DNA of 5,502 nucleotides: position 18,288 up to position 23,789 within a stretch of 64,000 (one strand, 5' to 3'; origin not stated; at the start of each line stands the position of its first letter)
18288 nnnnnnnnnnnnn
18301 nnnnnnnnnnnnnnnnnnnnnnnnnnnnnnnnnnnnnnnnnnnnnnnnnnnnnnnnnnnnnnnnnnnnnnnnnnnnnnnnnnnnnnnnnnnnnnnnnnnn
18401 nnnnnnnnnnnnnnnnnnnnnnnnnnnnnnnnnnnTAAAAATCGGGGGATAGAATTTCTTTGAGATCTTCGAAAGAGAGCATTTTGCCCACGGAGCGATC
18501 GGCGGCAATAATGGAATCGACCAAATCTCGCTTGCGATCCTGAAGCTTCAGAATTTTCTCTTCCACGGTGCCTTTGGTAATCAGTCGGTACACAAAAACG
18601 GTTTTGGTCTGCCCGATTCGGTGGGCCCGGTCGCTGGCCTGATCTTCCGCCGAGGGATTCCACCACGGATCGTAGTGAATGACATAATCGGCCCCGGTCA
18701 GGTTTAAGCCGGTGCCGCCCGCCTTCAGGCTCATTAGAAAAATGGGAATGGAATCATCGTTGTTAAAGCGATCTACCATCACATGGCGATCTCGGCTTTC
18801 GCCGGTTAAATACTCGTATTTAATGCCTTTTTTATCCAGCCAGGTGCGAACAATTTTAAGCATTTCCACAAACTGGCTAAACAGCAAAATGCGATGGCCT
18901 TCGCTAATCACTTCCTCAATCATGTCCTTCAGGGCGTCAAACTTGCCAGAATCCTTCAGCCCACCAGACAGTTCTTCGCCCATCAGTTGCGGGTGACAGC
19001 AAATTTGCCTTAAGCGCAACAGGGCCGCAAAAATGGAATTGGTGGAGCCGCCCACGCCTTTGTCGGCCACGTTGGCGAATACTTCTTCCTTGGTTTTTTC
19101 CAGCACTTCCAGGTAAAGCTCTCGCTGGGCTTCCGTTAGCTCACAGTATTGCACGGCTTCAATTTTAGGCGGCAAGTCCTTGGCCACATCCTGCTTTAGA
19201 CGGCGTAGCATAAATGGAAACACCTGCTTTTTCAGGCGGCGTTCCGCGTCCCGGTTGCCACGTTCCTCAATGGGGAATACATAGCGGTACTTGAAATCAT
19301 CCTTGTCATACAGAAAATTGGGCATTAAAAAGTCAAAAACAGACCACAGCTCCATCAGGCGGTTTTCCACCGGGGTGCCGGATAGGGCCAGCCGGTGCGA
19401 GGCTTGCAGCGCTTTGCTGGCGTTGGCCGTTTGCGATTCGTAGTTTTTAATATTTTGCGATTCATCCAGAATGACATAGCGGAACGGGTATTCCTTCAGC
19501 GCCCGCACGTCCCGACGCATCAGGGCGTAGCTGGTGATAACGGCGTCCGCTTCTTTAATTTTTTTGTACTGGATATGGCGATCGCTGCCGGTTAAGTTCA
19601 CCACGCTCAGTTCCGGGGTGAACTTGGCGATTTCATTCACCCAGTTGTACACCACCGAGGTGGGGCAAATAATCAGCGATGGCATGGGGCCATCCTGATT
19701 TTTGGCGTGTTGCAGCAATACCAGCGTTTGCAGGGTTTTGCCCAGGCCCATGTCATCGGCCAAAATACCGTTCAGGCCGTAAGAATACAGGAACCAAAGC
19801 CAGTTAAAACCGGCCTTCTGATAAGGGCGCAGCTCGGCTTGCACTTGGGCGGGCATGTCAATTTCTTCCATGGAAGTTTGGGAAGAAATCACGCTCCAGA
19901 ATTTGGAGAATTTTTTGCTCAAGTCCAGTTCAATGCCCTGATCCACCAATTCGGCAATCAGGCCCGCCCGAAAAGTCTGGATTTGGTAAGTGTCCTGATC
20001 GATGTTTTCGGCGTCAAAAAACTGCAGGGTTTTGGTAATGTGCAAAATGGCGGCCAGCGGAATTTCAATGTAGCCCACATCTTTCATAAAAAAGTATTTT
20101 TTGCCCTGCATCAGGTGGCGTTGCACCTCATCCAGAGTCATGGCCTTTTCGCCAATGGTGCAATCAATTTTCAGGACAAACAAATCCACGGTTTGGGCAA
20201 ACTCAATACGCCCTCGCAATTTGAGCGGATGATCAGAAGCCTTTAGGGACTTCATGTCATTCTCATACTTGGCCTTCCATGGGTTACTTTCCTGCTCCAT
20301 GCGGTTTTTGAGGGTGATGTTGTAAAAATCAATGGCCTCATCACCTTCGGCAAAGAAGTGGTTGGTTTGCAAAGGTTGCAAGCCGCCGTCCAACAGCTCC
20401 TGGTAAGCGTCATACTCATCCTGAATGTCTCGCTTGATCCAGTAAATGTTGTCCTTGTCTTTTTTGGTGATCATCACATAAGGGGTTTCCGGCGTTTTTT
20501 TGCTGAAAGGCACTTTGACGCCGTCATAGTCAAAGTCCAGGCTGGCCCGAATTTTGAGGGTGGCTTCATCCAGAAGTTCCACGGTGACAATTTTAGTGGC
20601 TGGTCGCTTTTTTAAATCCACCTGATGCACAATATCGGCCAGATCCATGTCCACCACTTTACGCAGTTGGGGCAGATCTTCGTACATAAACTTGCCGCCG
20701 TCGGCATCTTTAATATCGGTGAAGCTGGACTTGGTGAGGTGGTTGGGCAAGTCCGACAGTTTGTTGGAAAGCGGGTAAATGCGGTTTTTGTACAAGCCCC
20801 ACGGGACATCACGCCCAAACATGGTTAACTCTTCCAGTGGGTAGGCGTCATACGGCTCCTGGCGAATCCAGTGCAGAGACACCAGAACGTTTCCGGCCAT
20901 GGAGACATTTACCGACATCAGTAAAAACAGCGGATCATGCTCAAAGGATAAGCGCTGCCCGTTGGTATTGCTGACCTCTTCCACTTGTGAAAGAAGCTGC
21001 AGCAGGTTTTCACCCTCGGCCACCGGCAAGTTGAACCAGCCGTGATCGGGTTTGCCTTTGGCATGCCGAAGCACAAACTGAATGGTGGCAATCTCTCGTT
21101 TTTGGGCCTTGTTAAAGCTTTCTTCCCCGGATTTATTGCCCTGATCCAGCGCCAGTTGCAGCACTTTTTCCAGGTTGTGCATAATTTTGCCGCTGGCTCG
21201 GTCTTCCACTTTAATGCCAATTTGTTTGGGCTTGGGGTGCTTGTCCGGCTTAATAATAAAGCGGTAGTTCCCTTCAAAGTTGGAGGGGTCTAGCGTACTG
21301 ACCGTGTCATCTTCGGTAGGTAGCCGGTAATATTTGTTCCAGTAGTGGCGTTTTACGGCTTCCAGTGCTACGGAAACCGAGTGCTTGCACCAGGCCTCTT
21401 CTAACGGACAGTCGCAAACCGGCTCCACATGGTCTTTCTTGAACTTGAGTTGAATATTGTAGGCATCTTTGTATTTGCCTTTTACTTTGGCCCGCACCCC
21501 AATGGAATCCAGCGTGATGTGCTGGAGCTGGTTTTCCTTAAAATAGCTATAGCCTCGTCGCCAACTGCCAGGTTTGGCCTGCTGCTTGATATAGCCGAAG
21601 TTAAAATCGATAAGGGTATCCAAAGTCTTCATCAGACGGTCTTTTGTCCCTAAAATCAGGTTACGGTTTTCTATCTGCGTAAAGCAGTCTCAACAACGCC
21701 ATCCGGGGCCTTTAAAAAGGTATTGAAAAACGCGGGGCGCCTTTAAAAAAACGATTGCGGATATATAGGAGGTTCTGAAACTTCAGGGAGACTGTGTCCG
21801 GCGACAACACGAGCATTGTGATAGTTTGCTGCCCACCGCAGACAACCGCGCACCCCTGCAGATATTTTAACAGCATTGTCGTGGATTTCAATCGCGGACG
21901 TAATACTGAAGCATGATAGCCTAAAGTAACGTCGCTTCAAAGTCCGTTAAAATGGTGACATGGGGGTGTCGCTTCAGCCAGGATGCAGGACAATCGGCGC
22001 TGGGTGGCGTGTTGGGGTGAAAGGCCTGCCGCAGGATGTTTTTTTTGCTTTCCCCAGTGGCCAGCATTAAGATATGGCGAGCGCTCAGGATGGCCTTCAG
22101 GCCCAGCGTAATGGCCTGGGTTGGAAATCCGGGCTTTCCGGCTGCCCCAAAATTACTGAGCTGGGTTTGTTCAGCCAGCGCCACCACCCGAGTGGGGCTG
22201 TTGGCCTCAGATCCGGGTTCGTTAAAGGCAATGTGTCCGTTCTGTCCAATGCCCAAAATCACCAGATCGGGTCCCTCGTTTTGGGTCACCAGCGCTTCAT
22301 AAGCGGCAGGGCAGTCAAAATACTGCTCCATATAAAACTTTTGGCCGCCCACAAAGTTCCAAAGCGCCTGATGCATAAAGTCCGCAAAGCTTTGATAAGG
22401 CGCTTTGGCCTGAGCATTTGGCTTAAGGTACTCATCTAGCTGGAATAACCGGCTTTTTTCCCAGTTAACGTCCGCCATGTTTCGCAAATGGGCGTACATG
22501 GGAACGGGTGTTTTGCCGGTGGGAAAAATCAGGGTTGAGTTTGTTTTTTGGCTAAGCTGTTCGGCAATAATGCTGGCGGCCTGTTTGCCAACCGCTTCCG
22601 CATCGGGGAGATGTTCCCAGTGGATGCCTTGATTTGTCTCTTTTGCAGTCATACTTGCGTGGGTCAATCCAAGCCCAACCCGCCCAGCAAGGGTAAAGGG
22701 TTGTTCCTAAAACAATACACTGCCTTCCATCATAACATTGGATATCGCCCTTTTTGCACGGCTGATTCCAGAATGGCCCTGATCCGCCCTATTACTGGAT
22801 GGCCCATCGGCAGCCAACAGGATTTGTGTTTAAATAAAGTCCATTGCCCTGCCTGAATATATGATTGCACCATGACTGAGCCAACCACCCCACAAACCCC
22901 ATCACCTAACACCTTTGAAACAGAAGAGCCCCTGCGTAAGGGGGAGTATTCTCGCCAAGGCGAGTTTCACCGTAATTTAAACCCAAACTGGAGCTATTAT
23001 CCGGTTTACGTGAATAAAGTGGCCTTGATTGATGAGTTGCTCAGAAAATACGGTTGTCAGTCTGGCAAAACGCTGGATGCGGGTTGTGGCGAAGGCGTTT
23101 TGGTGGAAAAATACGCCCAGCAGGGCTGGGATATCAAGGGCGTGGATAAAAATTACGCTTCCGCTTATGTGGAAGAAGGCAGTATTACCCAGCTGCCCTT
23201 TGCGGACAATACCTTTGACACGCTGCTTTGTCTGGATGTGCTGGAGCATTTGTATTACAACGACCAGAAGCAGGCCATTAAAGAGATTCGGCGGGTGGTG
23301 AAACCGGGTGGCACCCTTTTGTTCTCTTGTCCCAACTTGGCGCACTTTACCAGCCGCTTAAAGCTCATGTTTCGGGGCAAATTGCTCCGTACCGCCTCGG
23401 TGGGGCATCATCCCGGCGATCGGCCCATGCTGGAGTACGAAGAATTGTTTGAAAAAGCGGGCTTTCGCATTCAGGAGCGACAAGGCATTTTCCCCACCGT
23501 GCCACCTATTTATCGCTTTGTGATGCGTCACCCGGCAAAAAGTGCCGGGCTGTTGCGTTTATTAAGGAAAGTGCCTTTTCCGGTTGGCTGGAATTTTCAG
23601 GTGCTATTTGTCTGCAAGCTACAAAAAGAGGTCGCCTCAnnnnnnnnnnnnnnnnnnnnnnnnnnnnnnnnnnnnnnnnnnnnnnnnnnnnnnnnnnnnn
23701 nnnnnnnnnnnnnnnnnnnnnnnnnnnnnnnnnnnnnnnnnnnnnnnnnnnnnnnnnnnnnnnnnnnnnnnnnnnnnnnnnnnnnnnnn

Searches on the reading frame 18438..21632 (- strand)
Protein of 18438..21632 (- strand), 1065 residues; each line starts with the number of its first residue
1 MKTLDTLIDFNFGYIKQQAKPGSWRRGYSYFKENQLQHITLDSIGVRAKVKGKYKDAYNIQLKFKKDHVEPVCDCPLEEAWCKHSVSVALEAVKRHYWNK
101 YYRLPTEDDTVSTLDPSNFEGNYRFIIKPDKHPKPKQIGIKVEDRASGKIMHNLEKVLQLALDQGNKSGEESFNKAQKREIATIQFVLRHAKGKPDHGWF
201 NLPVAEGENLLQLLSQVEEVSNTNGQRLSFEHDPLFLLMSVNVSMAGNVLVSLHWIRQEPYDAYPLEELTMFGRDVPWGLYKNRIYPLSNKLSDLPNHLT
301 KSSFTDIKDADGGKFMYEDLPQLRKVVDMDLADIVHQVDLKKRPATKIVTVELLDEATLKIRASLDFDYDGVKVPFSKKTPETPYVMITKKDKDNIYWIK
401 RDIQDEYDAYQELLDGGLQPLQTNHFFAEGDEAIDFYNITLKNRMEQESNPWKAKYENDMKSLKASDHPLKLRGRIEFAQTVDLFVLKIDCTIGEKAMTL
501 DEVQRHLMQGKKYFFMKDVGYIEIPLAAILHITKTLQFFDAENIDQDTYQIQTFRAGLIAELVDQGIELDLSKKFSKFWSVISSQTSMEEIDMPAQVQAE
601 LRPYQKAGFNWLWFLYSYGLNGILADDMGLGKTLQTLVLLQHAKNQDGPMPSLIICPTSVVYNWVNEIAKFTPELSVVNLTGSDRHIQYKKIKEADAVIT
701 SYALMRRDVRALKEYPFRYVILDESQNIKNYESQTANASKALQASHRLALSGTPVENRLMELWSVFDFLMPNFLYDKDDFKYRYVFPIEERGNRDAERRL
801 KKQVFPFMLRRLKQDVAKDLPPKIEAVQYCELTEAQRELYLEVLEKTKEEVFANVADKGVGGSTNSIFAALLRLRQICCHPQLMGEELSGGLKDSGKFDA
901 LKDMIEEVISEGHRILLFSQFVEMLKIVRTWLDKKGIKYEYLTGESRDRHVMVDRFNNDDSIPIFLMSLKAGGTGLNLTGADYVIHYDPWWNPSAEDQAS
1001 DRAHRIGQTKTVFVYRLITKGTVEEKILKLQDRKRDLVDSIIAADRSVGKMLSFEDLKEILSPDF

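Call 22: search_protein_families(library=pfam, proteins=[window:18438-21632:-], max_evalue=0.0001)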
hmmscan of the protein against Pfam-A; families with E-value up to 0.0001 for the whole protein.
window:18438-21632:- (1065 aa): 4 families
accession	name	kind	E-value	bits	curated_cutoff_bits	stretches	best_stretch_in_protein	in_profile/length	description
PF00176.29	SNF2-rel_dom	-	1.7e-76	257.5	24.9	1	604-883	1-290/290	SNF2-related domain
PF00271.37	Helicase_C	-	3.4e-23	82.4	23.5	1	897-1007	2-110/110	Helicase conserved C-terminal domain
PF00270.35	DEAD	-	9.8e-08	32.3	26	1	623-756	18-162/167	DEAD/DEAH box helicase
PF04851.21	ResIII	-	2.4e-07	31.3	22.5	1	600-755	3-163/164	Type III restriction enzyme, res subunit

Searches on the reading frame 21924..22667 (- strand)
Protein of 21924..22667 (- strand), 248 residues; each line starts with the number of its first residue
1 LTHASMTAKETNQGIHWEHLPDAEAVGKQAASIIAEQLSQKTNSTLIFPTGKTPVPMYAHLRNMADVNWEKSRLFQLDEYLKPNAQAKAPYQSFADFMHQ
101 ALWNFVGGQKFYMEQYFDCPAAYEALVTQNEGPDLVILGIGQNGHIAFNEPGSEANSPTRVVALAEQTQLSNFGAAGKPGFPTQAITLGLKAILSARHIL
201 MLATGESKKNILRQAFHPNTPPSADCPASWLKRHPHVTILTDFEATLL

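Call 22: search_protein_families(library=pfam, proteins=[window:21924-22667:-], max_evalue=0.0001)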
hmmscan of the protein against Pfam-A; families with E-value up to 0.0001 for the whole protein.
window:21924-22667:- (248 aa): 1 family
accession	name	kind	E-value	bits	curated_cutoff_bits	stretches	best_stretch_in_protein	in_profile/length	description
PF01182.26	Glucosamine_iso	-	2.8e-24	86.7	27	1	23-233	7-218/225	Glucosamine-6-phosphate isomerases/6-phosphogluconolactonase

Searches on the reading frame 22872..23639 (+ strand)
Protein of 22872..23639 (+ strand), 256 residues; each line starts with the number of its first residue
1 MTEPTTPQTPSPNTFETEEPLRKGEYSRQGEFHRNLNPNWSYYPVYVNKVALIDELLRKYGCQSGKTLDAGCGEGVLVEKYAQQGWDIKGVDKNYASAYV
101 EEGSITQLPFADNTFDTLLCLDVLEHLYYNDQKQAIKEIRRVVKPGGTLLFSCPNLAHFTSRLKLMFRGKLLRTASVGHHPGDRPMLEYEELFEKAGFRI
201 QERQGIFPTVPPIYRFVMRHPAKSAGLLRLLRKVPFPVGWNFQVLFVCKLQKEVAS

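Call 22: search_protein_families(library=pfam, proteins=[window:22872-23639:+], max_evalue=0.0001)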
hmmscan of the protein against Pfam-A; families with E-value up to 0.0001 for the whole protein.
window:22872-23639:+ (256 aa): 8 families
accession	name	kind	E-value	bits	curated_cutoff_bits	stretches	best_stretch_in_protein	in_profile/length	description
PF08241.18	Methyltransf_11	-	6.8e-19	68.7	21.2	1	68-151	1-95/95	Methyltransferase domain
PF13489.12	Methyltransf_23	-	1.4e-15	57.9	27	1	60-201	19-162/164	Methyltransferase domain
PF13649.12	Methyltransf_25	-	2.3e-14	54.3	27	1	68-147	2-97/97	Methyltransferase domain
PF13847.12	Methyltransf_31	-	2.2e-11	44.1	27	1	94-159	52-118/145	Methyltransferase domain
PF08242.18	Methyltransf_12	-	1.3e-10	42.3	30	1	68-149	1-98/98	Methyltransferase domain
PF05148.21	Methyltransf_8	-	6.8e-08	33.1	27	1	52-150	63-155/219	Hypothetical methyltransferase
PF07021.18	MetW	-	7.6e-06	26.1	21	1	64-176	14-132/193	Methionine biosynthesis protein MetW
PF01209.24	Ubie_methyltran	-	2e-05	24.5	20.1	0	103-151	105-154/233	ubiE/COQ5 methyltransferase family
